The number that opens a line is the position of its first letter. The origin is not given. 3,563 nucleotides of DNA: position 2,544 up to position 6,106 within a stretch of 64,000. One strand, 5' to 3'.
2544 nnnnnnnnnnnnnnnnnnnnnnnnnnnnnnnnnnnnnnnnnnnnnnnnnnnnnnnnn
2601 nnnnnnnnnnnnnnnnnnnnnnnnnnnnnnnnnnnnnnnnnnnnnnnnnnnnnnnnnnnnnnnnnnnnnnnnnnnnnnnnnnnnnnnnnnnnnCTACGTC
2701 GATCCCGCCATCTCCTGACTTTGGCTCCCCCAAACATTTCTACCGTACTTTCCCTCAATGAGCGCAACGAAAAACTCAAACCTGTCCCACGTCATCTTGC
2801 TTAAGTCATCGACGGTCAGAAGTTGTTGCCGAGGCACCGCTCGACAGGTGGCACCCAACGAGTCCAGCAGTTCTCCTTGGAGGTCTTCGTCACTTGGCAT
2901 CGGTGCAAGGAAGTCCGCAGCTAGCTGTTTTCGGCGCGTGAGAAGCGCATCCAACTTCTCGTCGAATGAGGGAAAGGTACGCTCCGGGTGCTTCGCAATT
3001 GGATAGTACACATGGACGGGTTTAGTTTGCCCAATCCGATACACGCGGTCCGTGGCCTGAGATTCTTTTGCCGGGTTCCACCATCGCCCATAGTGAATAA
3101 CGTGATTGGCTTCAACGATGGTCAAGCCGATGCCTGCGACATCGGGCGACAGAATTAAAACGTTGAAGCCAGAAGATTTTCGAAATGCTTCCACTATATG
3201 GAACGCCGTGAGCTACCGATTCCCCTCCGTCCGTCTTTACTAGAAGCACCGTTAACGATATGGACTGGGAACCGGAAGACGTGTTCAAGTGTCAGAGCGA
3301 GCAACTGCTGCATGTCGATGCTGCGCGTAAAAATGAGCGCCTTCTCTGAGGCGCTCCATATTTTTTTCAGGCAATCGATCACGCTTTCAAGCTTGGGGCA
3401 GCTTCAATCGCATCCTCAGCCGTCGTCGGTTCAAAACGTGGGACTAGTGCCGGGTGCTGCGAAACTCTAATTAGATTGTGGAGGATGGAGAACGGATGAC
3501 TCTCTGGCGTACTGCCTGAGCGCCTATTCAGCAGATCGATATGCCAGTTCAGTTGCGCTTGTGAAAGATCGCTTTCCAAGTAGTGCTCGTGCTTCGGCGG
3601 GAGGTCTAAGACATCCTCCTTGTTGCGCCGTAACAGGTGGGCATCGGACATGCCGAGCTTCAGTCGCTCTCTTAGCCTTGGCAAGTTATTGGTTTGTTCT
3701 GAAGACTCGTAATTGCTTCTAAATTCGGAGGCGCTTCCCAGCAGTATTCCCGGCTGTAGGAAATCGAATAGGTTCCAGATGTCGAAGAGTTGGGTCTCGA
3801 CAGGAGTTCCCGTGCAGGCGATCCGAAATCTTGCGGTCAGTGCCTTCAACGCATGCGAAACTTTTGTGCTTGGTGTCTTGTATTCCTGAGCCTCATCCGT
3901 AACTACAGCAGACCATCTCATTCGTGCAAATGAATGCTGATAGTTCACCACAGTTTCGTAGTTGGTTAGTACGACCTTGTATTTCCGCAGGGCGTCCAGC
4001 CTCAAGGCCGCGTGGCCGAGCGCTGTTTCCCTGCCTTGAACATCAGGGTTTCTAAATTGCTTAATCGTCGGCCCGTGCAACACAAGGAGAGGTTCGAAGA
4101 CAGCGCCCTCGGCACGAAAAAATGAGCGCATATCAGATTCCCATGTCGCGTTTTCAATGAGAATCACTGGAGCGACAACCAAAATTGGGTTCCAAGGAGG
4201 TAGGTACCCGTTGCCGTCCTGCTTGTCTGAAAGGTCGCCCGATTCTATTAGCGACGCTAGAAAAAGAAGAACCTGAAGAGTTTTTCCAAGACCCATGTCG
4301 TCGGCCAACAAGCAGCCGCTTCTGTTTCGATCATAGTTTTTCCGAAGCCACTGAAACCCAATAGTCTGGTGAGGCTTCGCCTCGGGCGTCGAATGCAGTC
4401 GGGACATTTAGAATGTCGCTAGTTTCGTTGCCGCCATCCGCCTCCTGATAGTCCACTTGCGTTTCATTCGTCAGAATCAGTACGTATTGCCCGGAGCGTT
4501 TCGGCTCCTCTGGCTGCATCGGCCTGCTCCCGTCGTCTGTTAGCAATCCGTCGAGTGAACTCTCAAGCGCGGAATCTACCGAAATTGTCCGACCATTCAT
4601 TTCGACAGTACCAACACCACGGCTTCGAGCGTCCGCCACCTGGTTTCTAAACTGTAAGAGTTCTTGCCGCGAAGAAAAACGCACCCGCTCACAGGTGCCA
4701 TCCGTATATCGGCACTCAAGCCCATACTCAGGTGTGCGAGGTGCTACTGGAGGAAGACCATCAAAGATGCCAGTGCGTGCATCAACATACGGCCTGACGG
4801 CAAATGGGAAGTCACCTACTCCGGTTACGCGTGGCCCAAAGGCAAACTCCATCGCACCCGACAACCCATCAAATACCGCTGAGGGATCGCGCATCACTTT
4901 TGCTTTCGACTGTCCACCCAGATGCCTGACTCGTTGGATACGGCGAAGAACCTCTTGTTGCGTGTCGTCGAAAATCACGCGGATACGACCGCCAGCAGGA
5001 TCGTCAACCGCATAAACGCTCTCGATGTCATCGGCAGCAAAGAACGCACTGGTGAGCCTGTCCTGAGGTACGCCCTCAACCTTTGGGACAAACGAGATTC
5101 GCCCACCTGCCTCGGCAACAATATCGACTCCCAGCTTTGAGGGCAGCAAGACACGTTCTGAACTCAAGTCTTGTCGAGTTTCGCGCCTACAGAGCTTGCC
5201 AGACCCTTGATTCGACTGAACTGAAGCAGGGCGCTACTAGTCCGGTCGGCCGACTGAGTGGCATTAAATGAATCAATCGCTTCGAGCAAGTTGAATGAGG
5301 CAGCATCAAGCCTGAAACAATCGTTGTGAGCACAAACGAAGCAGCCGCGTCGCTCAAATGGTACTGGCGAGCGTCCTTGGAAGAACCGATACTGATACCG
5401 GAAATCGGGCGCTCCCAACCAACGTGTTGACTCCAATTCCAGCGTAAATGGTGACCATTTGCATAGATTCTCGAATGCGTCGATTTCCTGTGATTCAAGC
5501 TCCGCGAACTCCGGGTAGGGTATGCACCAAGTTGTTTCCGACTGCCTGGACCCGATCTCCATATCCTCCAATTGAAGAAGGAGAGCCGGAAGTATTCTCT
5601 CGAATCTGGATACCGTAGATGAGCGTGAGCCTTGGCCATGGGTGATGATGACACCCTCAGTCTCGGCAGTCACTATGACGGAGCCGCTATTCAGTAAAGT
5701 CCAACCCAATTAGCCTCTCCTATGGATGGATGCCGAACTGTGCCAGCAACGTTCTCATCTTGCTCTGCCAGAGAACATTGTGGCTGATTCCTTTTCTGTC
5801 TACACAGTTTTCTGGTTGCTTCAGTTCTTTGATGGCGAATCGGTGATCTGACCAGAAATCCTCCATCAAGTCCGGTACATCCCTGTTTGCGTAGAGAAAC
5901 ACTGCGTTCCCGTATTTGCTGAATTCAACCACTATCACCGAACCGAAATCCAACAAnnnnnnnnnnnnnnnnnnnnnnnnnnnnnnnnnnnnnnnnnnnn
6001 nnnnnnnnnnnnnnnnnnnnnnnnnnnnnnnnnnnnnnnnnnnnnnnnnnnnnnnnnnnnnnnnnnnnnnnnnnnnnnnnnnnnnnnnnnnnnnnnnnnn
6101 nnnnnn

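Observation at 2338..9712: Type I Zorya-like anti-phage operon with intact motor genes (zorAB) and broken effector genes (zorCD)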

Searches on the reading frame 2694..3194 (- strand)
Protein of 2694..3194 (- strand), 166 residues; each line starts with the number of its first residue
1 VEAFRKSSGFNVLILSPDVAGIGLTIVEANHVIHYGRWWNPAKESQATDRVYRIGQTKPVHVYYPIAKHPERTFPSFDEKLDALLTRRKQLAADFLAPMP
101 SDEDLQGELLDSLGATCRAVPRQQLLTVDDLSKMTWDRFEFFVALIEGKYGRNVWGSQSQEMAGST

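Call 4: search_protein_families(library=padloc, proteins=[window:2694-3194:-], max_evalue=0.01)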
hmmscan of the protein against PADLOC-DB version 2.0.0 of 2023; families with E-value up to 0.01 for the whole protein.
window:2694-3194:- (166 aa): 22 families
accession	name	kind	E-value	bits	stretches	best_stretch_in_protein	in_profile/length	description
PDLC00631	ZorD1|ZorD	-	5.1e-52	174.9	1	2-151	816-965/1071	"SWI2/SNF2 helicase, Mrr-like nuclease"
PDLC00634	ZorD1|ZorD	-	2e-47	159.6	1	2-123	872-996/1208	"SWI2/SNF2 helicase, Mrr-like nuclease"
PDLC00629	ZorD1|ZorD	-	7.5e-47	157.9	1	6-111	863-970/1012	"SWI2/SNF2 helicase, Mrr-like nuclease"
PDLC00633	ZorD1|ZorD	-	9.5e-44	147.7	1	2-112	790-900/908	"SWI2/SNF2 helicase, Mrr-like nuclease"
PDLC00632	ZorD1|ZorD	-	2.7e-43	146.1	1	2-100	988-1084/1101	"SWI2/SNF2 helicase, Mrr-like nuclease"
PDLC00627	ZorD1|ZorD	-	1.3e-41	140.6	1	2-93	897-986/1006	"SWI2/SNF2 helicase, Mrr-like nuclease"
PDLC00628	ZorD1|ZorD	-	1.8e-39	133.2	1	2-68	879-945/1171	"SWI2/SNF2 helicase, Mrr-like nuclease"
PDLC00630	ZorD1|ZorD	-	4.4e-33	112.8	1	4-143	557-689/817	"SWI2/SNF2 helicase, Mrr-like nuclease"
PDLC02854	DpdE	-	3.1e-30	102.8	1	2-101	970-1067/1083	DpdE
PDLC02842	DpdE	-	3.1e-20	69.5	1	11-102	1072-1157/1176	DpdE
PDLC02849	DpdE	-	1.5e-16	57.8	1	2-97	746-834/857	DpdE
PDLC02850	DpdE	-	9.8e-16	54.8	1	2-69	1155-1221/1282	DpdE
PDLC02845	DpdE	-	6.7e-14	48.6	1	11-97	1194-1274/1293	DpdE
PDLC02851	DpdE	-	1.2e-13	47.9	1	2-67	948-1012/1055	DpdE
PDLC00659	HmaA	-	1.1e-08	31.4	1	2-86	559-641/1176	SNF2 helicase / DEAD-box helicase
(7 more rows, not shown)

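Call 5: search_protein_families(library=pfam, proteins=[window:2694-3194:-], max_evalue=0.01)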
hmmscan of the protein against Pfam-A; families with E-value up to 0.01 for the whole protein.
window:2694-3194:- (166 aa): 1 family
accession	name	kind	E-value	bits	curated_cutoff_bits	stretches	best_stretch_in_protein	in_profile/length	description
PF00271.37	Helicase_C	-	2.2e-10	41.2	23.5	1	1-55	58-110/110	Helicase conserved C-terminal domain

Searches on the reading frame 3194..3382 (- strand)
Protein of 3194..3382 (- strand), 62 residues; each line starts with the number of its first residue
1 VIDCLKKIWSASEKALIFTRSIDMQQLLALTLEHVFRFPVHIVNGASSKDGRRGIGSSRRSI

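Call 4: search_protein_families(library=padloc, proteins=[window:3194-3382:-], max_evalue=0.01)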
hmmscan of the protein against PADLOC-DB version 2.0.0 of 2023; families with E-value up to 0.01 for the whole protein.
window:3194-3382:- (62 aa): 8 families
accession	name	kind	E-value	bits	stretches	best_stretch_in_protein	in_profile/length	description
PDLC00627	ZorD1|ZorD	-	2.1e-08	30.6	1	1-49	834-882/1006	"SWI2/SNF2 helicase, Mrr-like nuclease"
PDLC00628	ZorD1|ZorD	-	3.5e-08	29.6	1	4-58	826-880/1171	"SWI2/SNF2 helicase, Mrr-like nuclease"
PDLC00632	ZorD1|ZorD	-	5.1e-08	29.3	1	1-52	927-978/1101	"SWI2/SNF2 helicase, Mrr-like nuclease"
PDLC00631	ZorD1|ZorD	-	7.2e-08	28.7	1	2-53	761-812/1071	"SWI2/SNF2 helicase, Mrr-like nuclease"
PDLC00633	ZorD1|ZorD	-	1.1e-07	28.3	1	2-49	737-784/908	"SWI2/SNF2 helicase, Mrr-like nuclease"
PDLC00629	ZorD1|ZorD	-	5.6e-07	25.9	1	1-55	802-857/1012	"SWI2/SNF2 helicase, Mrr-like nuclease"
PDLC00634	ZorD1|ZorD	-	2.5e-06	23.5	1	2-52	815-867/1208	"SWI2/SNF2 helicase, Mrr-like nuclease"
PDLC00630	ZorD1|ZorD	-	0.0079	12.7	1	2-61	492-552/817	"SWI2/SNF2 helicase, Mrr-like nuclease"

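Call 5: search_protein_families(library=pfam, proteins=[window:3194-3382:-], max_evalue=0.01)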
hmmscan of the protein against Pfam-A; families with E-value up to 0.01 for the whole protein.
window:3194-3382:- (62 aa): 0 families

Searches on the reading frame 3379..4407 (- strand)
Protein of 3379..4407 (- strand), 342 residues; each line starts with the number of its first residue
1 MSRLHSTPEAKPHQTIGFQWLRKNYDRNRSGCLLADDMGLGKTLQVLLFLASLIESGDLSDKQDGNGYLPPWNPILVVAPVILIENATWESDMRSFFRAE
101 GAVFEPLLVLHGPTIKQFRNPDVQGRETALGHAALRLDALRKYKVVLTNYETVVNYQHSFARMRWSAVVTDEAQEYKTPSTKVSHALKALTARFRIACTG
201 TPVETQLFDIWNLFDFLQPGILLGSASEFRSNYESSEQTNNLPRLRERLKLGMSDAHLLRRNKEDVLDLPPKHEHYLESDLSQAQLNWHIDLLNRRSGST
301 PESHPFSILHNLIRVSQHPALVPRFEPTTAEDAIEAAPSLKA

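Call 4: search_protein_families(library=padloc, proteins=[window:3379-4407:-], max_evalue=0.01)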
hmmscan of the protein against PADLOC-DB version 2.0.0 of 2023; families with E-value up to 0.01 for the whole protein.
window:3379-4407:- (342 aa): 19 families
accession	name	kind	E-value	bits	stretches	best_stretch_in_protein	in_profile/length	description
PDLC00629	ZorD1|ZorD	-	2.9e-76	255.2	1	9-322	482-784/1012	"SWI2/SNF2 helicase, Mrr-like nuclease"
PDLC00632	ZorD1|ZorD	-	9.2e-73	243.7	1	4-340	588-924/1101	"SWI2/SNF2 helicase, Mrr-like nuclease"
PDLC00634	ZorD1|ZorD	-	1.3e-72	243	1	9-327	494-799/1208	"SWI2/SNF2 helicase, Mrr-like nuclease"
PDLC00631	ZorD1|ZorD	-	1.6e-72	242.8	1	4-321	436-734/1071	"SWI2/SNF2 helicase, Mrr-like nuclease"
PDLC00633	ZorD1|ZorD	-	2.3e-60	202.7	2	138-324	535-720/908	"SWI2/SNF2 helicase, Mrr-like nuclease"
PDLC02854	DpdE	-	9.2e-48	160.8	1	10-274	580-834/1083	DpdE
PDLC00627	ZorD1|ZorD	-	3.1e-44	149.2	1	12-321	457-807/1006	"SWI2/SNF2 helicase, Mrr-like nuclease"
PDLC00628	ZorD1|ZorD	-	9.7e-44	147.4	1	10-324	513-801/1171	"SWI2/SNF2 helicase, Mrr-like nuclease"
PDLC02842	DpdE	-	4.3e-31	105.5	1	13-275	705-935/1176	DpdE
PDLC00630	ZorD1|ZorD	-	3.1e-29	100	1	11-273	129-404/817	"SWI2/SNF2 helicase, Mrr-like nuclease"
PDLC02851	DpdE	-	2.6e-27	93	2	143-285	693-834/1055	DpdE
PDLC02848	DpdE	-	7e-23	78.5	2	137-284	443-589/856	DpdE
PDLC02850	DpdE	-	3e-22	76.4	1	137-284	891-1037/1282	DpdE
PDLC02845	DpdE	-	4.4e-22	75.7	2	143-275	936-1064/1293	DpdE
PDLC02849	DpdE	-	7.5e-22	75.3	2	137-283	486-631/857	DpdE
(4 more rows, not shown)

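Call 5: search_protein_families(library=pfam, proteins=[window:3379-4407:-], max_evalue=0.01)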
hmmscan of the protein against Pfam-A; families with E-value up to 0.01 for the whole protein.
window:3379-4407:- (342 aa): 2 families
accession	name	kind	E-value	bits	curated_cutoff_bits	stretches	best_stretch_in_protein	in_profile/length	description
PF00176.29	SNF2-rel_dom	-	6.7e-47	160.4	24.9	1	13-291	1-251/290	SNF2-related domain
PF04851.21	ResIII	-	0.0001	22.7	22.5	1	11-203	5-163/164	Type III restriction enzyme, res subunit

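Call 45: list_cluster_members(proteins=[window:3379-4407:-, window:5925-7049:-, window:5164-5709:-, window:2694-3194:-, window:7733-9673:-, window:7063-7743:-])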
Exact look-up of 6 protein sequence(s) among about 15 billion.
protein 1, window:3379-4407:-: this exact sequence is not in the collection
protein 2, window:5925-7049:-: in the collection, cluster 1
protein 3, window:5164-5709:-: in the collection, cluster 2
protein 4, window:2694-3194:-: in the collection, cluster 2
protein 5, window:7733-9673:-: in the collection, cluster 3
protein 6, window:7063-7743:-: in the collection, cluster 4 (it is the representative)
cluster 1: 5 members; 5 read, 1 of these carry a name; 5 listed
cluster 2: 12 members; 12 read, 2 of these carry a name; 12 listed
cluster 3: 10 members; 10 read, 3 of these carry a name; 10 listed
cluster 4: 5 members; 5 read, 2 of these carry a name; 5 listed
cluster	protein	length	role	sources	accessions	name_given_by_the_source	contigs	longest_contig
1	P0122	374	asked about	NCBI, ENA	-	-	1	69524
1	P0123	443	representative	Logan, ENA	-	-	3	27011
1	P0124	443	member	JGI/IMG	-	hypothetical protein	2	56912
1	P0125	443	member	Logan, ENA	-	-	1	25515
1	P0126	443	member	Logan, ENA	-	-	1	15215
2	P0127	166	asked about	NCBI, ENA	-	-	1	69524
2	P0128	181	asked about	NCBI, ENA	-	-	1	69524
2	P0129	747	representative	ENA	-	-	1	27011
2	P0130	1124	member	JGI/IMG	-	hypothetical protein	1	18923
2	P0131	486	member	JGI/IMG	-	hypothetical protein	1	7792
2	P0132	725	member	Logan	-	-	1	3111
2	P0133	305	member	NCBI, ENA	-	-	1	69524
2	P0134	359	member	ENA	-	-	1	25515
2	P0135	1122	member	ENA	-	-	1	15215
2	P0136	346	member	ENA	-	-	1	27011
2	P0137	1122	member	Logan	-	-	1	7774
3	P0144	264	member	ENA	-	-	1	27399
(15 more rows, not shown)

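Call 46: find_encoding_contigs(protein=P0134, flank=10000, max_places=3)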
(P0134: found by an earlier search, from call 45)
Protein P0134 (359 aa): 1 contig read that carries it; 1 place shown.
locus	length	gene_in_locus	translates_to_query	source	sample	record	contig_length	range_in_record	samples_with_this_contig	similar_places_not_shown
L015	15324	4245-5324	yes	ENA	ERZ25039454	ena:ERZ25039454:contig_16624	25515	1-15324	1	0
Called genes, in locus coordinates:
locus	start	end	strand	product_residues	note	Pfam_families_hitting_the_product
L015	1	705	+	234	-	?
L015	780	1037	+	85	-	-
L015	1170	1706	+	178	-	PF00691:OmpA (weak)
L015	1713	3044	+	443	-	PF15611:EH_Signature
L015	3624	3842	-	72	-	-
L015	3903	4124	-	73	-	-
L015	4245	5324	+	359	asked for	PF00176:SNF2-rel_dom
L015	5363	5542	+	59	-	PF01610:DDE_Tnp_ISL3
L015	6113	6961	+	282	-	PF07603:Lcl_C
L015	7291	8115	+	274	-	PF08401:ArdcN, PF18818:MPTase-PolyVal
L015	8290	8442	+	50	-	-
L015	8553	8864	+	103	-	PF00216:Bac_DNA_binding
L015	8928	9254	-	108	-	-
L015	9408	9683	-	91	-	-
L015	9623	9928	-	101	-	-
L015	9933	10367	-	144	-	-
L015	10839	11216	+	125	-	PF00436:SSB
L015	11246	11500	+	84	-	-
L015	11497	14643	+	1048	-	-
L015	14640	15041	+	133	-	-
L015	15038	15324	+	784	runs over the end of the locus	PF12696:TraG-D_C (weak)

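Call 47: find_encoding_contigs(protein=P0144, flank=10000, max_places=3)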
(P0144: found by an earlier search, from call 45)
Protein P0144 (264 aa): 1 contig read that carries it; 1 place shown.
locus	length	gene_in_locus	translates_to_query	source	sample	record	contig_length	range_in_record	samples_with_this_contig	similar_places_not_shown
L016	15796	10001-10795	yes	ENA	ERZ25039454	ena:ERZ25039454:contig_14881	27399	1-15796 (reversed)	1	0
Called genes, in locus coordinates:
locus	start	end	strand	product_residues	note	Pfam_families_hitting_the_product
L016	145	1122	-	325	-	-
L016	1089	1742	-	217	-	-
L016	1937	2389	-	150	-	-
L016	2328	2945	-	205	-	-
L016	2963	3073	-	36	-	-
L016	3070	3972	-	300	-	-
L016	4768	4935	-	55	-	-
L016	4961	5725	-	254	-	-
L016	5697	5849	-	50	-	-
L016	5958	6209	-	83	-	PF13087:AAA_12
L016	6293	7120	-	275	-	PF01443:Viral_helicase1 (faint), PF05127:NAT10_TcmA_helicase (weak), PF09848:SLFN-g3_helicase (weak), PF13086:AAA_11 (weak), PF13245:AAA_19 (weak), PF13604:AAA_30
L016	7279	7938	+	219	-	-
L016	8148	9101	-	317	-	-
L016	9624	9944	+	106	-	-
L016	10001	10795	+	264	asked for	PF28082:ZorA-like_t1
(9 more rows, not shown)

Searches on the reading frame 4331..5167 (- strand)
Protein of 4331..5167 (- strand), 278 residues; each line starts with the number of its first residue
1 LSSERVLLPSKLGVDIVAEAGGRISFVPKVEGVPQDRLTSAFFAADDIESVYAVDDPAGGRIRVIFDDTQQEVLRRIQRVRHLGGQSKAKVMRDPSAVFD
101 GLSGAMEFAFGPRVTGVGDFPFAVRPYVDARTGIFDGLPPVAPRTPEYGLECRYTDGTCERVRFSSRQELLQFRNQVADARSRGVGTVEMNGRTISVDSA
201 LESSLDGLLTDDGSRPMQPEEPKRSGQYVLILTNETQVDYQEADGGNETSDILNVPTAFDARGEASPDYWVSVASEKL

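Call 4: search_protein_families(library=padloc, proteins=[window:4331-5167:-], max_evalue=0.01)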
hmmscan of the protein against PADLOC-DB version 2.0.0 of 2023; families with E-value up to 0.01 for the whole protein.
window:4331-5167:- (278 aa): 4 families
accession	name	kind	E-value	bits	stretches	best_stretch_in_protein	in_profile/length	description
PDLC00631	ZorD1|ZorD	-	2.3e-14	50.2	1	1-248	175-423/1071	"SWI2/SNF2 helicase, Mrr-like nuclease"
PDLC00633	ZorD1|ZorD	-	7.2e-11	38.9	1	2-242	197-417/908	"SWI2/SNF2 helicase, Mrr-like nuclease"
PDLC00632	ZorD1|ZorD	-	4.8e-06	22.8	1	7-98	207-301/1101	"SWI2/SNF2 helicase, Mrr-like nuclease"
PDLC00627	ZorD1|ZorD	-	5.9e-05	19.2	1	6-199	202-381/1006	"SWI2/SNF2 helicase, Mrr-like nuclease"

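Call 5: search_protein_families(library=pfam, proteins=[window:4331-5167:-], max_evalue=0.01)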
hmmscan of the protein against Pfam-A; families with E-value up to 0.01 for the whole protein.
window:4331-5167:- (278 aa): 0 families

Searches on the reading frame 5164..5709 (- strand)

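Call 4: search_protein_families(library=padloc, proteins=[window:5164-5709:-], max_evalue=0.01)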
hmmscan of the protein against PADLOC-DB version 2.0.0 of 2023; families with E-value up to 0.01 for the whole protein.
window:5164-5709:- (181 aa): 4 families
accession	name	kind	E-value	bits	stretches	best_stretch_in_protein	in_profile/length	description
PDLC00631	ZorD1|ZorD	-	3.9e-14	49.4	1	56-180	46-173/1071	"SWI2/SNF2 helicase, Mrr-like nuclease"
PDLC00629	ZorD1|ZorD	-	3.3e-08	29.9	1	46-165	56-177/1012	"SWI2/SNF2 helicase, Mrr-like nuclease"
PDLC00634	ZorD1|ZorD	-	2.2e-07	27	1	36-164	50-180/1208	"SWI2/SNF2 helicase, Mrr-like nuclease"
PDLC00632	ZorD1|ZorD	-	1.4e-06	24.6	1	13-180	24-199/1101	"SWI2/SNF2 helicase, Mrr-like nuclease"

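Call 5: search_protein_families(library=pfam, proteins=[window:5164-5709:-], max_evalue=0.01)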
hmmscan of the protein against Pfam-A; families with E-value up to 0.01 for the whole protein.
window:5164-5709:- (181 aa): 0 families

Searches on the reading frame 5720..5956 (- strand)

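Call 4: search_protein_families(library=padloc, proteins=[window:5720-5956:-], max_evalue=0.01)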
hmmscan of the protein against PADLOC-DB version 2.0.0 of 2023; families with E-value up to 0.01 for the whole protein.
window:5720-5956:- (78 aa): 6 families
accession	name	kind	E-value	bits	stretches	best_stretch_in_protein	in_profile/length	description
PDLC00616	ZorC1|ZorC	-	1.1e-07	29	1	1-78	396-473/575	EH signature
PDLC00613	ZorC1|ZorC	-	3e-07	27.5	1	3-72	387-459/570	EH signature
PDLC00618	ZorC1|ZorC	-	7.6e-05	19.7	1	2-78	367-438/495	EH signature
PDLC00625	ZorC1|ZorC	-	0.00011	19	1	4-71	396-469/551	EH signature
PDLC00614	ZorC1|ZorC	-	0.00014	18.8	1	1-77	384-451/465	EH signature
PDLC00624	ZorC1|ZorC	-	0.0038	14.1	1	4-55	393-441/560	EH signature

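Call 5: search_protein_families(library=pfam, proteins=[window:5720-5956:-], max_evalue=0.01)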
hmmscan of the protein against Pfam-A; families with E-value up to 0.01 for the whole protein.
window:5720-5956:- (78 aa): 1 family
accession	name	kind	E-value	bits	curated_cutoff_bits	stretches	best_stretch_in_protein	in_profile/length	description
PF15611.11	EH_Signature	-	0.002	17.9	27.5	1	1-67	343-420/423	EH_Signature domain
